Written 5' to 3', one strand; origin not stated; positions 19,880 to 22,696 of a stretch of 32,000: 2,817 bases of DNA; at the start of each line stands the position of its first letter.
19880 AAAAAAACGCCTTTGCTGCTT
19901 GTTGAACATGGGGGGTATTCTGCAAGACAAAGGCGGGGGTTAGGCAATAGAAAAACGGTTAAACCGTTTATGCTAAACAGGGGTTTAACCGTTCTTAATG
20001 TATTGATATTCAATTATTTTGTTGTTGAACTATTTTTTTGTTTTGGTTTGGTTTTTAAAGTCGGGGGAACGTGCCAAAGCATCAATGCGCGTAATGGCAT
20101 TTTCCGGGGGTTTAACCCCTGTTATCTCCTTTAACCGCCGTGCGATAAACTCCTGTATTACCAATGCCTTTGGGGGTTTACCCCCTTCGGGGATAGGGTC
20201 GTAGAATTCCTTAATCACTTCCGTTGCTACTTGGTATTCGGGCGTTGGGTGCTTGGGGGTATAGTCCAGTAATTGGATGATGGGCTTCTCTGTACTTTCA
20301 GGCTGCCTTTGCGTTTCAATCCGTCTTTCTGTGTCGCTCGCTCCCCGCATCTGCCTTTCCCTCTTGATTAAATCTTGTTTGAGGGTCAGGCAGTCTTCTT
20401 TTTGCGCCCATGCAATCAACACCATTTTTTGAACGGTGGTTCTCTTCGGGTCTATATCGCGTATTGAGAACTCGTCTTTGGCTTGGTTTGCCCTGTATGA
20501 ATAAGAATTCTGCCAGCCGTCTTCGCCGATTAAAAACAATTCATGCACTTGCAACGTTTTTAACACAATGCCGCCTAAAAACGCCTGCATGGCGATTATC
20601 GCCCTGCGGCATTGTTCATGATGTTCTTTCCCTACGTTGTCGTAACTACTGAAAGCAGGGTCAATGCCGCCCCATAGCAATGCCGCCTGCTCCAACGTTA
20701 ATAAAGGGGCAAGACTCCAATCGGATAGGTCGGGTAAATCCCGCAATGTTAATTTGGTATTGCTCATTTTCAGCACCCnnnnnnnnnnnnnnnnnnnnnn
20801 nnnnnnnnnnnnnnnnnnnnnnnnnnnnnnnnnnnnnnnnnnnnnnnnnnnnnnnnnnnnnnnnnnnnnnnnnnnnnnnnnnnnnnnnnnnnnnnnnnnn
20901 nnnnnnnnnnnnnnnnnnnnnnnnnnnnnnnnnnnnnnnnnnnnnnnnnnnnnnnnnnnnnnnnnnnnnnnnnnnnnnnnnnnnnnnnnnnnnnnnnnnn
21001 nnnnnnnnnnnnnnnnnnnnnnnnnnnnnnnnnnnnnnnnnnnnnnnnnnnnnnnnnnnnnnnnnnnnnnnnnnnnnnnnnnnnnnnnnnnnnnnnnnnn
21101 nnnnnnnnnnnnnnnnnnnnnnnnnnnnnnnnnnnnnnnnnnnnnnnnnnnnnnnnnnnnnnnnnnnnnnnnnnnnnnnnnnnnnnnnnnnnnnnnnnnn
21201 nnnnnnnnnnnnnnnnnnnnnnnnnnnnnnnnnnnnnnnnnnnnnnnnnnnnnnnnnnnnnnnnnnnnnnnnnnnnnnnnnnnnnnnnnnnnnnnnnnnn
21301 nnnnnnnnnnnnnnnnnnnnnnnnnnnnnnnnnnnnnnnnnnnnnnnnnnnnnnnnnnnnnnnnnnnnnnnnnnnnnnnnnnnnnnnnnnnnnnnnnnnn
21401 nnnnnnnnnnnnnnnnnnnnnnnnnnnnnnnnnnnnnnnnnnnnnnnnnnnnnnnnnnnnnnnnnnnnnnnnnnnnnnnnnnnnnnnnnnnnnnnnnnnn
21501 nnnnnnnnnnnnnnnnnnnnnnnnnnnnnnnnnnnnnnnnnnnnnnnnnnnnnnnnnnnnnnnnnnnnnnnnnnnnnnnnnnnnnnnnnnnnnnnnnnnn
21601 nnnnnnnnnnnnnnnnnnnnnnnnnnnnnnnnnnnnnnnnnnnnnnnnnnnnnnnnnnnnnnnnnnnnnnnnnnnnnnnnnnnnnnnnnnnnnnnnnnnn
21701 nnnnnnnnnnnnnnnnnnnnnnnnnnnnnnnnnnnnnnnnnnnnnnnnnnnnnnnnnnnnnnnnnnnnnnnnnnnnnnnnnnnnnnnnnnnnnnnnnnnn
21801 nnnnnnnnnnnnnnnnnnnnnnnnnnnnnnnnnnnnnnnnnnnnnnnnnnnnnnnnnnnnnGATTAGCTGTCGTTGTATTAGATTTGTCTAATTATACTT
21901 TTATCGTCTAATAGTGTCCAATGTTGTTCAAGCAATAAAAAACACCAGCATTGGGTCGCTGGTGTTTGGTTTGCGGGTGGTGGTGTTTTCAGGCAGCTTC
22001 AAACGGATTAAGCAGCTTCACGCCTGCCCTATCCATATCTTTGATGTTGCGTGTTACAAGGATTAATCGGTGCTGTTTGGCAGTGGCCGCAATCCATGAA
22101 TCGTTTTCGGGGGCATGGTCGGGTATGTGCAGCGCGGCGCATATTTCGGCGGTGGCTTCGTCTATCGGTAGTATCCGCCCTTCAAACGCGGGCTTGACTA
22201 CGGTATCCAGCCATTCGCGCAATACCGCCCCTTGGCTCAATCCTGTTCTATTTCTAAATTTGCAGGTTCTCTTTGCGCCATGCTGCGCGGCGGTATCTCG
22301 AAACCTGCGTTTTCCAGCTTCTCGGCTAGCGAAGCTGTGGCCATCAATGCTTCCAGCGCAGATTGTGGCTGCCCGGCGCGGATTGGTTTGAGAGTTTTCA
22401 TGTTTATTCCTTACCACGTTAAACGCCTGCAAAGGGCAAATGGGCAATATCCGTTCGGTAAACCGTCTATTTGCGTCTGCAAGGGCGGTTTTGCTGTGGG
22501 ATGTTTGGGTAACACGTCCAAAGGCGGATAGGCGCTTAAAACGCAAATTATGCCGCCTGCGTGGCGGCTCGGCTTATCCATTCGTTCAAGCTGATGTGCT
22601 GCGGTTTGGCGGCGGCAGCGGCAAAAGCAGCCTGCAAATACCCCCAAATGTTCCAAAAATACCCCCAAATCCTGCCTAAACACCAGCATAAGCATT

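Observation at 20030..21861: Orphan two-gene cargo operon (ATPase_2/COG1672-type NTPase plus a 245-aa unknown) in the tRNA-Leu mini-island: candidate undescribed defence/conflict module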

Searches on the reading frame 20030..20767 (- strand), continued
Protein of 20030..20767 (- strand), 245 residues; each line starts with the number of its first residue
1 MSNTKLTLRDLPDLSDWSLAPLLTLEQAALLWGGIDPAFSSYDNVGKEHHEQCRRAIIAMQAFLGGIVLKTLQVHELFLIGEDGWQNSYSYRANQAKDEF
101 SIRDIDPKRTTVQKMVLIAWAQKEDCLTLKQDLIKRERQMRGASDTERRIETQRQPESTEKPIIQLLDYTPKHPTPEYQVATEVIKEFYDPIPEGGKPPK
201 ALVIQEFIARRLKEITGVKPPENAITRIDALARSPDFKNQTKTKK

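Call 30: fold_search(model_id=the predicted structure, library=pdb)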
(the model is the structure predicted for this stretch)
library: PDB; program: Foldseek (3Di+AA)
matches with E <= 10: 77; with E <= 0.001: 0
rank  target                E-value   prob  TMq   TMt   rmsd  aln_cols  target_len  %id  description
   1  5no6_I                4.1e-01  0.63  0.14  0.40   7.2        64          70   23  TEAD4-HOXB13 complex bound to DNA (released 2018-05-16)
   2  9jk6_A                9.4e-01  0.03  0.12  0.09  31.7       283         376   12  Human VANGL1 hexamer (released 2024-12-25)
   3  5no6_N                1.4e+00  0.35  0.16  0.42   4.7        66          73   26  TEAD4-HOXB13 complex bound to DNA (released 2018-05-16)
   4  9a0q_MODEL_1_A        2.0e+00  0.13  0.16  0.33  14.6        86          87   26  Integrative structure of transcriptional enhancer factor TEF-1 (released 2020-12-17)
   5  9jk7_A                2.6e+00  0.03  0.15  0.11  32.1       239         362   12  Human VANGL2 hexamer (released 2024-12-25)
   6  7b2b_MODEL_1_A        3.0e+00  0.18  0.16  0.33   8.4        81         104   15  Solution structure of a non-covalent extended docking domain complex of the Pax NRPS: PaxA T1-CDD/PaxB NDD (released 2021-06-16)
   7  1a41                  3.0e+00  0.04  0.16  0.18  27.5       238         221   10  TYPE 1-TOPOISOMERASE CATALYTIC FRAGMENT FROM VACCINIA VIRUS (released 1999-06-01)
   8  7vrs_C                3.2e+00  0.18  0.15  0.34   6.3        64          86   23  The complex of Acyltransferase and Acyl Carrier Protein Domains from module 9 of Salinomycin Polyketide Synthase (released 2022-06-08)
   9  4p4g_B                3.2e+00  0.15  0.14  0.14  10.8        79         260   18  Crystal Structure of Mycobacterium tuberculosis Shikimate Dehydrogenase (released 2015-03-18)
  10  2hzd_MODEL_1_A        3.4e+00  0.16  0.18  0.41   6.5        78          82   17  NMR structure of the DNA-binding TEA domain and insights into TEF-1 function (released 2006-10-24)
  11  4p4l_B                3.8e+00  0.13  0.14  0.13  10.8        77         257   18  Crystal Structure of Mycobacterium tuberculosis Shikimate Dehydrogenase (released 2015-03-18)
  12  4p4l_C                3.8e+00  0.13  0.14  0.13  10.8        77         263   18  Crystal Structure of Mycobacterium tuberculosis Shikimate Dehydrogenase (released 2015-03-18)
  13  2cdy_B                4.0e+00  0.01  0.11  0.12  14.9       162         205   14  Manganese Superoxide Dismutase (Mn-SOD) from Deinococcus radiodurans (released 2006-02-13)
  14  1npy_A                4.2e+00  0.47  0.13  0.12   1.4        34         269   26  Structure of shikimate 5-dehydrogenase-like protein HI0607 (released 2003-07-29)
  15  4p4l_A                4.2e+00  0.12  0.14  0.13  10.8        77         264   18  Crystal Structure of Mycobacterium tuberculosis Shikimate Dehydrogenase (released 2015-03-18)
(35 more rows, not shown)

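Call 34: find_related_loci(query=A1, collection=metagenome_contigs, flank=8000)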
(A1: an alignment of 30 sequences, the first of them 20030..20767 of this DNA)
Query A1 (245 aa) in metagenome_contigs; peptide patterns used: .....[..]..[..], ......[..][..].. (x = any residue, [..] = any of these).
51 stretches matched a pattern; 9 encode a relative of the query (tblastn E <= 1e-3); 9 distinct loci.
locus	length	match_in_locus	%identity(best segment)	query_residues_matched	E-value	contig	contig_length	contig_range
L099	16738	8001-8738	97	1-245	3e-161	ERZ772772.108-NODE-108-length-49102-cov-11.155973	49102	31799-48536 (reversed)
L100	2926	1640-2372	95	1-244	2e-136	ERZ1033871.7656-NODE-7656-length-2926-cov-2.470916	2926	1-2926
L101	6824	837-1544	49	6-245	8e-63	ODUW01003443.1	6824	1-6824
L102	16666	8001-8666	49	6-240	4e-65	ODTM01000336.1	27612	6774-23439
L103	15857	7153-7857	46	1-245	6e-61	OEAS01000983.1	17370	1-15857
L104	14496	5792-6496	46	1-245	6e-61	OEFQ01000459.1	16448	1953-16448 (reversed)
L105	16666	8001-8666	47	6-240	6e-58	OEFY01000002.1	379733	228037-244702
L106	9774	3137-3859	40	1-245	6e-48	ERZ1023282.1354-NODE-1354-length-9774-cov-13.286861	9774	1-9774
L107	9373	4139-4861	40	1-245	2e-47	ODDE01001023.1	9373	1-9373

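Call 35: find_related_loci(query=A1, collection=viral_contigs, flank=8000)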
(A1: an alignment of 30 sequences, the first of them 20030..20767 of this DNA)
Query A1 (245 aa) in viral_contigs; peptide patterns used: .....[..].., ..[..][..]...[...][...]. (x = any residue, [..] = any of these).
9 stretches matched a pattern; 1 encode a relative of the query (tblastn E <= 1e-3); 1 distinct loci.
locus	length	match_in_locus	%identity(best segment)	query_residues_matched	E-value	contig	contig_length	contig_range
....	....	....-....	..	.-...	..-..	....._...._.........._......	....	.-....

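Call 38: search_protein_families(library=pfam, proteins=[L103:5779-6879:+, L103:6902-7090:+, L105:7281-7649:+, L105:7646-7957:+, L100:302-610:+, L100:734-1012:+, L100:1082-1438:-, L100:1425-1727:-, L101:43-645:+, L094:7040-7336:+], max_evalue=0.01)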
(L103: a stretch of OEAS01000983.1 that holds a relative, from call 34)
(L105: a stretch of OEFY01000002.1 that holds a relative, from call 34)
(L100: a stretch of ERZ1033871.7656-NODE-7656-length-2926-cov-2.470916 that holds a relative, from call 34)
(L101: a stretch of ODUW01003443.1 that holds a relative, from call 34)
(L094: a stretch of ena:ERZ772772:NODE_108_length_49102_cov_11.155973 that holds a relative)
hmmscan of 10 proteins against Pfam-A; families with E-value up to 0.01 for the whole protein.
L103:5779-6879:+ (366 aa): 3 families
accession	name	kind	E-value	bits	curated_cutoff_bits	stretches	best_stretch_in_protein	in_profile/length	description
PF21248.3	SoFic-like_C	-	3.1e-33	114.2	27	1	278-353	1-76/76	Protein adenylyltransferase SoFic-like, C-terminal domain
PF13784.11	Fic_N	-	1.4e-25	89.6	26.7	1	28-108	1-82/82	Fic/DOC family N-terminal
PF02661.23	Fic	-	6.8e-15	56.1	24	1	142-213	23-93/93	Fic/DOC family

L103:6902-7090:+ (62 aa): 0 families

L105:7281-7649:+ (122 aa): 1 family
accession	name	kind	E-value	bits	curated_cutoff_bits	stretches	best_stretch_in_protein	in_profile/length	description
PF06296.18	RelE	-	3.1e-48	163.4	27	1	1-120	1-120/120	RelE toxin of RelE / RelB toxin-antitoxin system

L105:7646-7957:+ (103 aa): 5 families
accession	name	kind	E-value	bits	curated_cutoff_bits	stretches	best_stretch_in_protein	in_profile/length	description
PF01381.28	HTH_3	-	5.8e-09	36.3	23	1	48-91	1-44/55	Helix-turn-helix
PF15731.11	MqsA_antitoxin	-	6e-05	23.6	30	1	27-95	55-121/131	Antitoxin component of bacterial toxin-antitoxin system, MqsA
PF13560.12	HTH_31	-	6.8e-05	23.5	27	1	48-89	6-48/64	Helix-turn-helix domain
PF12844.13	HTH_19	-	0.00023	21.4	30.2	1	45-100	1-54/64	Helix-turn-helix domain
PF13744.12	HTH_37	-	0.0023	18.1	27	0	47-79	22-54/80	Helix-turn-helix domain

L100:302-610:+ (102 aa): 3 families
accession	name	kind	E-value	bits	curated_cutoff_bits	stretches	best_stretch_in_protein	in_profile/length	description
PF01381.28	HTH_3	-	1.1e-07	32.3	23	1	46-99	1-55/55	Helix-turn-helix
PF12844.13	HTH_19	-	0.00076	19.8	30.2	1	44-101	2-60/64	Helix-turn-helix domain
PF13560.12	HTH_31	-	0.0079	16.9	27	0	50-97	10-59/64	Helix-turn-helix domain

L100:734-1012:+ (92 aa): 1 family
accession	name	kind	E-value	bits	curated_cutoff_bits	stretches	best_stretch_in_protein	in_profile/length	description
PF06296.18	RelE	-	4.5e-31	108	27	1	1-80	1-80/120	RelE toxin of RelE / RelB toxin-antitoxin system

L100:1082-1438:- (118 aa): 0 families

L100:1425-1727:- (100 aa): 0 families

L101:43-645:+ (200 aa): 1 family
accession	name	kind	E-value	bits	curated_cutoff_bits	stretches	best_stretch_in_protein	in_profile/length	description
PF00589.27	Phage_integrase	-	1.3e-20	74.3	27.1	1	24-167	23-169/172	Phage integrase family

L094:7040-7336:+ (98 aa): 2 families
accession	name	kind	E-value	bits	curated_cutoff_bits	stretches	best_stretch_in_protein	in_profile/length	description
PF01381.28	HTH_3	-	8e-07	29.4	23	1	42-95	1-55/55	Helix-turn-helix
PF12844.13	HTH_19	-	0.0013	19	30.2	1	40-97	2-60/64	Helix-turn-helix domain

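Call 39: search_protein_families(library=padloc, proteins=[L103:5779-6879:+, L103:6902-7090:+, L105:7281-7649:+, L105:7646-7957:+], max_evalue=0.1)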
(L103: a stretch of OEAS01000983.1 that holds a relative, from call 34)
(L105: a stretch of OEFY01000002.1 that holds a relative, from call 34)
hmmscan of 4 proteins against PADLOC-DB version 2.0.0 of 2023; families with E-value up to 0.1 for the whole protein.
L103:5779-6879:+ (366 aa): 11 families
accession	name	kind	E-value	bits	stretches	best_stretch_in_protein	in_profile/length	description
PDLC03963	SoFic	-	1.3e-121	404.3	1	11-358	7-359/361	-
PDLC04966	PDC-S24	-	1.5e-12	45.2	1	146-246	269-370/497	-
PDLC04840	PDC-S04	-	1.2e-11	42.8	1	175-218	136-179/227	-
PDLC04836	PDC-S04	-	3.2e-10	37.6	1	181-247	155-215/244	-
PDLC04837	PDC-S04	-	6.6e-09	33.4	1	183-253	153-216/234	-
PDLC04839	PDC-S04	-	1.5e-08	32.6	1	183-221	129-167/205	-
PDLC04838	PDC-S04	-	1.1e-06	26.6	1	189-217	138-166/209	-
PDLC01403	Csa3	-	0.0028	16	1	269-340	20-92/109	"CAS-I,CAS-II,CAS-III,CAS-IV,CAS-V,CAS-VI; associated_signaling"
PDLC04370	PDC-M05A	-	0.014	13.3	1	296-349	19-72/194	-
PDLC04842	PDC-S04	-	0.014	13.2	0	191-214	108-131/202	-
PDLC02600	DrmC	-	0.057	11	0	38-84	69-115/286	DrmC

L103:6902-7090:+ (62 aa): 0 families

L105:7281-7649:+ (122 aa): 0 families

L105:7646-7957:+ (103 aa): 10 families
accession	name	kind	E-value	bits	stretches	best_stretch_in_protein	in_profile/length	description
PDLC02926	HTH_VI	-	8.3e-07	27.2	1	45-89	3-47/92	-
PDLC03669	Control_protein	-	7.7e-06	24.1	1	39-100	5-67/96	control protein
PDLC03951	RmrA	-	5.3e-05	20.4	1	40-92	5-57/400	-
PDLC03665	Control_protein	-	0.00039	18.6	1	39-81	4-47/77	control protein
PDLC03952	RmrA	-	0.002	15.1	1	41-92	20-71/395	-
PDLC03947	RmrA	-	0.0026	14.6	1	39-90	7-58/383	-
PDLC03948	RmrA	-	0.003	14.5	1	43-92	8-57/397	-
PDLC03954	RmrA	-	0.0037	14.2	1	40-91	7-58/380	-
PDLC03949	RmrA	-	0.0048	13.8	1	48-91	7-50/363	-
PDLC03956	RmrA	-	0.0057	13.8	1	49-92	15-58/399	-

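Call 49: fold_search(model_id=the predicted structure, library=viral)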
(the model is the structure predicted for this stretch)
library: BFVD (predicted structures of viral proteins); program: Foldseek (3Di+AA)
matches with E <= 10: 223; with E <= 0.001: 0
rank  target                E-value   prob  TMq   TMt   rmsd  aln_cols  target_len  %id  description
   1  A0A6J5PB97            1.1e-01  0.14  0.13  0.13  21.1       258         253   10  Lin1244/Lin1753-like N-terminal domain-containing protein [uncultured Caudovirales phage]
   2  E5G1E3                1.7e-01  0.23  0.15  0.20  29.0       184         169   14  p32 protein (Fragment) [African swine fever virus]
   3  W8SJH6                3.4e-01  0.07  0.14  0.12  28.9       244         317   15  RNA-directed RNA polymerase (Fragment) [Taro vein chlorosis virus]
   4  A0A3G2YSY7            3.8e-01  0.20  0.19  0.22  20.6       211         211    8  (no name in the UniProt tables at hand)
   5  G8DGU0                4.0e-01  0.09  0.14  0.10  23.4       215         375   12  (no name in the UniProt tables at hand)
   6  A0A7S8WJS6            5.9e-01  0.06  0.14  0.09  25.2       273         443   11  Nucleoprotein [Ganwon-do negev-like virus 1]
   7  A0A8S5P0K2            6.3e-01  0.07  0.15  0.11  21.1       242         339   12  Replicative helicase [Myoviridae sp. ctakU3]
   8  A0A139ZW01            9.2e-01  0.21  0.17  0.22  16.8       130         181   12  Uncharacterized protein [Enterococcus phage Ec-ZZ2]
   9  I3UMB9                9.8e-01  0.07  0.13  0.15  28.2       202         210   11  Uncharacterized protein [Colwellia phage 9A]
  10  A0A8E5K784            1.0e+00  0.14  0.15  0.17   8.8        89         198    8  (no name in the UniProt tables at hand)
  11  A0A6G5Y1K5            1.1e+00  0.08  0.15  0.11  15.9       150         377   11  (no name in the UniProt tables at hand)
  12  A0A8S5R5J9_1          1.2e+00  0.04  0.12  0.04  23.7       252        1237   13  Uncharacterized protein [Myoviridae sp. ctxbQ4]
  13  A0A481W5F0            1.4e+00  0.06  0.16  0.14  18.3       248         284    9  Antirepressor protein KilAC domain [Fusobacterium phage Fnu1]
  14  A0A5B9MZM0            1.4e+00  0.07  0.14  0.22   8.1        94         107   17  (no name in the UniProt tables at hand)
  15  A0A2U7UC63            1.5e+00  0.30  0.16  0.06  13.2        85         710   13  Rho binding incomplete domain containing protein [Pandoravirus neocaledonia]
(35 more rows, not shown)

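Call 59: search_protein_representatives(alignment_id=A1)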
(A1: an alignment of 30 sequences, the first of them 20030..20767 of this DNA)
Query: 30 sequences, 240 profile positions. Proteins with E-value up to 0.001 (for the whole library): 130; up to 1e-10: 78; up to 1e-30: 20. The best 130 are listed.
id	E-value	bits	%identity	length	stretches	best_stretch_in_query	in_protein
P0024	3.1e-95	334.5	-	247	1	4-240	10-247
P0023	1.2e-92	326.0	-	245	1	3-238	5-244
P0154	3.3e-91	321.3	-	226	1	4-235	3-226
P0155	6.4e-90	317.1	-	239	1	4-240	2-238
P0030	6.6e-90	317.1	-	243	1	1-239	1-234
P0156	2.9e-79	282.2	-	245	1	3-236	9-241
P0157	2.7e-69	249.6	-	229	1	4-235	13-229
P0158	2.8e-69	249.5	-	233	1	1-240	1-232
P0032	2.2e-66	240.0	-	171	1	3-164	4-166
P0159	7.4e-62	225.2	-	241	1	4-239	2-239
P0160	1.9e-56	207.5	-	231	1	10-234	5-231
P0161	2.4e-55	203.9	-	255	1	3-234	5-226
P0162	1.4e-45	172.0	-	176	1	61-238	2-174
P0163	1.4e-43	165.4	-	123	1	110-239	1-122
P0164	4.3e-40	154.0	-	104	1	1-100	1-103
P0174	1.8e-22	96.3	-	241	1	7-210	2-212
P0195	3.8e-17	78.8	-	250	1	7-227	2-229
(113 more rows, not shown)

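Call 81: search_dna_similar(query=window:20030-20767:-, collection=phages, mode=protein, max_rows=10)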
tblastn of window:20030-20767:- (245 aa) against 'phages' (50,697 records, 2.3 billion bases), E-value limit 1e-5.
No match.

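Call 87: find_encoding_contigs(protein=P0174, flank=8000, max_places=3)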
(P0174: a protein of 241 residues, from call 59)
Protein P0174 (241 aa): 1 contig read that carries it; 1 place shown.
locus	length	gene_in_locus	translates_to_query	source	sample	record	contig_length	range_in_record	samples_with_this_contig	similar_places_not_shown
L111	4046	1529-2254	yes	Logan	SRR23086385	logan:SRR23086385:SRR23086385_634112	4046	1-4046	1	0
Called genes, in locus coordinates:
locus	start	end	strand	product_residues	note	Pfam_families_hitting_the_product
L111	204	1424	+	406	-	PF13356:Arm-DNA-bind_3, PF22022:Phage_int_M, PF00589:Phage_integrase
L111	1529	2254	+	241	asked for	-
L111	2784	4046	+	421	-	?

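Call 88: find_encoding_contigs(protein=P0195, flank=8000, max_places=3)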
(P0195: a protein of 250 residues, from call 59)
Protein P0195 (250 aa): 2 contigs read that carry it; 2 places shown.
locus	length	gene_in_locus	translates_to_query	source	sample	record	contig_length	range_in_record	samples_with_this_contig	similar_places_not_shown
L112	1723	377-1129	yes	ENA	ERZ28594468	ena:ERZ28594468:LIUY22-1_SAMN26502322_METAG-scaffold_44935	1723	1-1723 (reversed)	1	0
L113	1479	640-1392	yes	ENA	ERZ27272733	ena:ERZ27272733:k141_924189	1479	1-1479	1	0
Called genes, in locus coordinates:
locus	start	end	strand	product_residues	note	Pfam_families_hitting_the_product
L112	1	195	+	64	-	?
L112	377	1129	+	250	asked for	-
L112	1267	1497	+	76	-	-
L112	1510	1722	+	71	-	?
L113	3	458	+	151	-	?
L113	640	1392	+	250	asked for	-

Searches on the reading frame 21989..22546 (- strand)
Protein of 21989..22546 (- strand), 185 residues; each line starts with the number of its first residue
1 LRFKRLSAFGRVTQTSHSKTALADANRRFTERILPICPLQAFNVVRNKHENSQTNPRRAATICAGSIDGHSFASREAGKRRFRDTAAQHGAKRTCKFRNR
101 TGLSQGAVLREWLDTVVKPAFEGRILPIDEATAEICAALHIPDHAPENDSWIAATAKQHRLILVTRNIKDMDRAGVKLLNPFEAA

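Call 4: search_protein_families(library=pfam, proteins=[window:21989-22546:-], max_evalue=0.01)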
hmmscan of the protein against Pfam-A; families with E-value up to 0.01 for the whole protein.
window:21989-22546:- (185 aa): 1 family
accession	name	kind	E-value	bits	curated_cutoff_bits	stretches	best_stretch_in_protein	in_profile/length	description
PF01850.27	PIN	-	9.4e-07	29.9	23.6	1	111-173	56-116/120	PIN domain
